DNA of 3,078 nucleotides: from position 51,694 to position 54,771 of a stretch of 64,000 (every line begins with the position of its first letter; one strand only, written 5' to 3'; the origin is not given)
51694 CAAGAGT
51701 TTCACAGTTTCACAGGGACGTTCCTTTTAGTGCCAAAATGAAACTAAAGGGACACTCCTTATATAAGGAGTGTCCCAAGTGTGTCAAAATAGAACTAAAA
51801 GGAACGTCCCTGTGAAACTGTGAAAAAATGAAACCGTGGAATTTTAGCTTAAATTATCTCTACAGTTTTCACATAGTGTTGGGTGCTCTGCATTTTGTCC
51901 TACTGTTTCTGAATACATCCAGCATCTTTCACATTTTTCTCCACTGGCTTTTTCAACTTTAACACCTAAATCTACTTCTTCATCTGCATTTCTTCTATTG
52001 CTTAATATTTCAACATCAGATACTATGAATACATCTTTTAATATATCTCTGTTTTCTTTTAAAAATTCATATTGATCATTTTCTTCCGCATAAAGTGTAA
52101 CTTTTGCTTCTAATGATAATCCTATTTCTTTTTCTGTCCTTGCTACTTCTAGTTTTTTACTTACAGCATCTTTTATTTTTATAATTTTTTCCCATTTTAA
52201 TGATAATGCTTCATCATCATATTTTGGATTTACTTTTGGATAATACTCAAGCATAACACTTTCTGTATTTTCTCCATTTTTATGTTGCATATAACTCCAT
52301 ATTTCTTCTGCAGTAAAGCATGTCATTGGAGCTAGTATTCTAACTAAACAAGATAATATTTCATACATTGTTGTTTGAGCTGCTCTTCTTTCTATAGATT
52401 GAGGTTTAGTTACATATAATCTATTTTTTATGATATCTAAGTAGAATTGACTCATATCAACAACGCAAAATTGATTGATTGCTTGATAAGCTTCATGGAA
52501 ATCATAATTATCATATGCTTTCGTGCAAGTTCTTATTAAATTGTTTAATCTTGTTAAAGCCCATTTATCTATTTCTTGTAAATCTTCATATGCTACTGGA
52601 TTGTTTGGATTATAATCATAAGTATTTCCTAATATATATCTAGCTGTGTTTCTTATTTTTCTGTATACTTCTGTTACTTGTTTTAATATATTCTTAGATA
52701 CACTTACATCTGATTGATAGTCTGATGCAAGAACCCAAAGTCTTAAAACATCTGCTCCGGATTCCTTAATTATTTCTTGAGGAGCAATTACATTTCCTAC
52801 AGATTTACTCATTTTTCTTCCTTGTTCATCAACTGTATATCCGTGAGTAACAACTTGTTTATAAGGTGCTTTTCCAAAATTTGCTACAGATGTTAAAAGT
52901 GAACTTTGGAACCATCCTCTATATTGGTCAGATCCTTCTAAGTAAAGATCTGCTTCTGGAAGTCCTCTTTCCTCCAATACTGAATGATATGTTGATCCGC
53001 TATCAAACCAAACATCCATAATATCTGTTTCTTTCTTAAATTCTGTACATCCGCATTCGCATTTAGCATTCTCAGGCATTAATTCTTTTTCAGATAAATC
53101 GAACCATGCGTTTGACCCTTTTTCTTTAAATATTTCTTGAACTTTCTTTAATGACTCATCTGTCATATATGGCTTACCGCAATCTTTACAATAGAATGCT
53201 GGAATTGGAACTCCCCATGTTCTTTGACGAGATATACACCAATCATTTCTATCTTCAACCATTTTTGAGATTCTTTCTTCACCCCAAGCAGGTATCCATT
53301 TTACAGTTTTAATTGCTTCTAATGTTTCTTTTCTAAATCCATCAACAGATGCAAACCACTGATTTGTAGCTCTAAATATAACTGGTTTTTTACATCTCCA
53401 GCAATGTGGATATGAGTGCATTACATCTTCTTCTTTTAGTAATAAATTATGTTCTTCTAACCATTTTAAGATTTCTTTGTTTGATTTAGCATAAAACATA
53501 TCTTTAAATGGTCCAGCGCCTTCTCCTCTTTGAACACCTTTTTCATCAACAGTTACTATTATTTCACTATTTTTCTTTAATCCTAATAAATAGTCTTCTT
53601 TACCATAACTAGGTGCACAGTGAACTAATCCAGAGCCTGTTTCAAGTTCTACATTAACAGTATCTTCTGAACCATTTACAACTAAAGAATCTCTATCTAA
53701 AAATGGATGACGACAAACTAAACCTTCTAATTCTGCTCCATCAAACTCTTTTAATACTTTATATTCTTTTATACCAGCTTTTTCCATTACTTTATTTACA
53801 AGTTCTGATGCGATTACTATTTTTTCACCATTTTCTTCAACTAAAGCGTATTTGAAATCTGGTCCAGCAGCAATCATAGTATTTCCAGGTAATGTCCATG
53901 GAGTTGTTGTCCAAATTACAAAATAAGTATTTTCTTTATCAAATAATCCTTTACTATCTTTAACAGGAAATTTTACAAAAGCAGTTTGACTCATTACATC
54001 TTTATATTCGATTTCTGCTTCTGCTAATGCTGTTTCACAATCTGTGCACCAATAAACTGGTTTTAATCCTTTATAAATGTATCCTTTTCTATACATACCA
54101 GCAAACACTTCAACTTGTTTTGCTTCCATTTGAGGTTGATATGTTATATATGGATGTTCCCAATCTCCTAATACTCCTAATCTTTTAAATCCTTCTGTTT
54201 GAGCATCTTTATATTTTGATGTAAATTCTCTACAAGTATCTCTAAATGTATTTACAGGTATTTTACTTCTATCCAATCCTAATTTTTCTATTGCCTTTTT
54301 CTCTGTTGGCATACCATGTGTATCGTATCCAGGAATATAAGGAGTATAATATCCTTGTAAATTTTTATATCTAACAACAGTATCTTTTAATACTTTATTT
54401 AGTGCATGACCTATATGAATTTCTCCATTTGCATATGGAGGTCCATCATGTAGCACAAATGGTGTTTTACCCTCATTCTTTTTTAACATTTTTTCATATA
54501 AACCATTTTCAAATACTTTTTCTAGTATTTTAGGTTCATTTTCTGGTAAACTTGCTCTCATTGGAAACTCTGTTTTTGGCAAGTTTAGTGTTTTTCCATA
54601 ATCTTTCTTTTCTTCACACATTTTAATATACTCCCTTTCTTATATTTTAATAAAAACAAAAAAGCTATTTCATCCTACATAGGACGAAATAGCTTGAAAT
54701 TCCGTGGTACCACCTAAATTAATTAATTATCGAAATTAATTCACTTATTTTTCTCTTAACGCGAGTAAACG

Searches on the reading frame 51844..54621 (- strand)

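Call 119: search_protein_families(library=pfam, proteins=[window:51844-54621:-], max_evalue=0.0001)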
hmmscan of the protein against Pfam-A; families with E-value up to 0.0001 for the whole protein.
window:51844-54621:- (925 aa): 6 families
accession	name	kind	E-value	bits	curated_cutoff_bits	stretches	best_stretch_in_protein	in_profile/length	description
PF00133.28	tRNA-synt_1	-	2.4e-140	468.4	22.7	1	32-641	2-413/414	tRNA synthetases class I (I, L, M and V)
PF08264.19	Anticodon_1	-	7.5e-38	130.2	25.1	1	685-842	1-147/148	Anticodon-binding domain of tRNA ligase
PF09334.17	tRNA-synt_1g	-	1.1e-28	100.6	20.1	2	62-205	8-136/391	tRNA synthetases class I (M)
PF06827.20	zf-FPG_IleRS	-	7.2e-11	42.1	21.3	1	894-922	1-29/30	Zinc finger found in FPG and IleRS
PF01406.26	tRNA-synt_1e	-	8.1e-11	42.3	27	1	571-650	222-300/301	tRNA synthetases class I (C) catalytic domain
PF01921.24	tRNA-synt_1f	-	3.7e-05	23.2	27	0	593-660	272-339/360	tRNA synthetases class I (K)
